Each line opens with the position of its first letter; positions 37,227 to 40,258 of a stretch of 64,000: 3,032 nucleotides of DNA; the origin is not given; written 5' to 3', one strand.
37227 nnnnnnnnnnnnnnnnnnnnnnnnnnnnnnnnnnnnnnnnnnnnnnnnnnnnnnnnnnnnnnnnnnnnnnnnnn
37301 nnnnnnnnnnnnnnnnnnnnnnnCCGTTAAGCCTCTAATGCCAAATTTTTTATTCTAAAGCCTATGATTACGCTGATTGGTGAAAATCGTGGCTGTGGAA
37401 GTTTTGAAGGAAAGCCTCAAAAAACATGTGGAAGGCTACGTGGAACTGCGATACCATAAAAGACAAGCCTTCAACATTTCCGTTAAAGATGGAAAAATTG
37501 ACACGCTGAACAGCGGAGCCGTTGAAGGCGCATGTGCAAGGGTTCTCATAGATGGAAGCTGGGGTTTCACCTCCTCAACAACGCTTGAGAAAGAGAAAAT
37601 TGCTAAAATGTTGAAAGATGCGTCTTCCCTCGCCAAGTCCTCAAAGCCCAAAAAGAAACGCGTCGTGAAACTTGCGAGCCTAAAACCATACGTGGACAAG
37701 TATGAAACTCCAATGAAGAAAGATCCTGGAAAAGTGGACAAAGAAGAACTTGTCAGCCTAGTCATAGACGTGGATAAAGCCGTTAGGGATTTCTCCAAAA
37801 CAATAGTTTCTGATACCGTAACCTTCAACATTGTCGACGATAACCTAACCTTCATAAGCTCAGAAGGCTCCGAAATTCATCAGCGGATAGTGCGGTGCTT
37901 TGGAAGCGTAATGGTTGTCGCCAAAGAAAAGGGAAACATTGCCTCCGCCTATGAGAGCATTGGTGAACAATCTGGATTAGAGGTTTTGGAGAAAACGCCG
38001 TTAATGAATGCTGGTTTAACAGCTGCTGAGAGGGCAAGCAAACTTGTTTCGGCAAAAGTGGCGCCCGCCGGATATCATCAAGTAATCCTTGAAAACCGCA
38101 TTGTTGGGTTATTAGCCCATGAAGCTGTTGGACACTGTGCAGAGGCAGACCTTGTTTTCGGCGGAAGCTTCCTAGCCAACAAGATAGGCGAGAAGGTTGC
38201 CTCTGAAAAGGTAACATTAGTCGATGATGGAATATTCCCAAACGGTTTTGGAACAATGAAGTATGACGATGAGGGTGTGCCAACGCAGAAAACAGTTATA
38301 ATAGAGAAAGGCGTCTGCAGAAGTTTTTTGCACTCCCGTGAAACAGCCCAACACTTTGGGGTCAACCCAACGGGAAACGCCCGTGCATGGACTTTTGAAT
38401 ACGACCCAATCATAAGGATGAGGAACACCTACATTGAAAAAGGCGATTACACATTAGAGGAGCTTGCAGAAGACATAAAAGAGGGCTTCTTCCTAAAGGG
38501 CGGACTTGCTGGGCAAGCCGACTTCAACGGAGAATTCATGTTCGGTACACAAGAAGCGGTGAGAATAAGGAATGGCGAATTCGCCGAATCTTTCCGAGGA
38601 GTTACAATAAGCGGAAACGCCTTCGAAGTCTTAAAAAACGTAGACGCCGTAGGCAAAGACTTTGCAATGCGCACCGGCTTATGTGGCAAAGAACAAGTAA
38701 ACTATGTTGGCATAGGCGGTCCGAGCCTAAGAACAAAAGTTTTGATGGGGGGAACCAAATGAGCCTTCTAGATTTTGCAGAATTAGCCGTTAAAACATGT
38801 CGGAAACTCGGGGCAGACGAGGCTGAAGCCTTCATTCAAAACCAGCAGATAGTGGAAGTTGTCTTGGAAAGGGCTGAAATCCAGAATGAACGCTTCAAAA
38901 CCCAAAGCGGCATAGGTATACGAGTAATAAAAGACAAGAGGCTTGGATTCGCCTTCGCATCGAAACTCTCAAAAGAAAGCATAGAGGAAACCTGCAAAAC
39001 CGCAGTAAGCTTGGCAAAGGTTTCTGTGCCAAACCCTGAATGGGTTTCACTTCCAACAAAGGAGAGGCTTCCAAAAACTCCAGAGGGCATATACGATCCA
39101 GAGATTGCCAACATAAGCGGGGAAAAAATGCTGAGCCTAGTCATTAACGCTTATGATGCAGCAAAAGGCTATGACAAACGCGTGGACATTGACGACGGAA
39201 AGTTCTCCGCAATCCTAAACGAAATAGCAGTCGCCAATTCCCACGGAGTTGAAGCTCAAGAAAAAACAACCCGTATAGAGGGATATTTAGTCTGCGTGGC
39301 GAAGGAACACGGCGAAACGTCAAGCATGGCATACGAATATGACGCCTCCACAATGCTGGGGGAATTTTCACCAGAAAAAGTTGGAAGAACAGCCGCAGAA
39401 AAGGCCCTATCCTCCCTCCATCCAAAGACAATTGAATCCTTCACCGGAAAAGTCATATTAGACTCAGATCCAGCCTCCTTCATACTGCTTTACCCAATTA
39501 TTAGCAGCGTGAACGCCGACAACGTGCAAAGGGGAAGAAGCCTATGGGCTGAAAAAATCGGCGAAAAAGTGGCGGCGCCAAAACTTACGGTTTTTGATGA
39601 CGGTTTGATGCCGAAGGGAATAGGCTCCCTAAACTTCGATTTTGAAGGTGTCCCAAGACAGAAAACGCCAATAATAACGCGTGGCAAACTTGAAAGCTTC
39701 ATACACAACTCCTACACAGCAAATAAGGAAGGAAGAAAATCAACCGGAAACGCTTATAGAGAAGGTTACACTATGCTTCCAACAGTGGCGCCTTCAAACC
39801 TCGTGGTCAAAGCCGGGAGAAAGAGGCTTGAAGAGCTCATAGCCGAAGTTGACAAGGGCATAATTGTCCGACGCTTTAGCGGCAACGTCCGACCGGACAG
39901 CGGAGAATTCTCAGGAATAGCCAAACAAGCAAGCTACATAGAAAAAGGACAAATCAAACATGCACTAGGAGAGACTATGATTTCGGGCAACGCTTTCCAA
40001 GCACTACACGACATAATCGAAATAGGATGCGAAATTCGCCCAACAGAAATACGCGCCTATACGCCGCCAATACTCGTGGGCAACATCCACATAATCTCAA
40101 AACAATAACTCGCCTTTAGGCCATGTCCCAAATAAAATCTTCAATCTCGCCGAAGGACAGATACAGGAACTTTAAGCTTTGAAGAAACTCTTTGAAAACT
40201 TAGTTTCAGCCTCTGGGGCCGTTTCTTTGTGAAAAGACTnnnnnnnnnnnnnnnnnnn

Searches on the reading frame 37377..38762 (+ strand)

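Call 6: search_protein_families(library=pfam, proteins=[window:37377-38762:+], max_evalue=0.01)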
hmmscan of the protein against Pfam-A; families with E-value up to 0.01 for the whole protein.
window:37377-38762:+ (461 aa): 3 families
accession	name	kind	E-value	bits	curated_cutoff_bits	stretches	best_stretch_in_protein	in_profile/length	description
PF19289.4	PmbA_TldD_3rd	-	3.9e-66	222.8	22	1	234-454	4-214/220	PmbA/TldA metallopeptidase C-terminal domain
PF01523.21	PmbA_TldD_1st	-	7.6e-15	55.2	20.9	1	22-86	1-65/65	PmbA/TldA metallopeptidase domain 1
PF19290.4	PmbA_TldD_2nd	-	2.4e-12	47.7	20.9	1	116-222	2-107/109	PmbA/TldA metallopeptidase central domain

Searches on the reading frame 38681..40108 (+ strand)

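Call 6: search_protein_families(library=pfam, proteins=[window:38681-40108:+], max_evalue=0.01)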
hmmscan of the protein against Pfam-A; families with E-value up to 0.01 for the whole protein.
window:38681-40108:+ (475 aa): 3 families
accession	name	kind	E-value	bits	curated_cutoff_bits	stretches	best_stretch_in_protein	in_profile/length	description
PF19289.4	PmbA_TldD_3rd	-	5e-66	222.4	22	1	257-471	5-218/220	PmbA/TldA metallopeptidase C-terminal domain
PF19290.4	PmbA_TldD_2nd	-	3.3e-16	60.1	20.9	1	142-246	3-109/109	PmbA/TldA metallopeptidase central domain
PF01523.21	PmbA_TldD_1st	-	1.1e-10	41.9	20.9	1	48-112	1-65/65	PmbA/TldA metallopeptidase domain 1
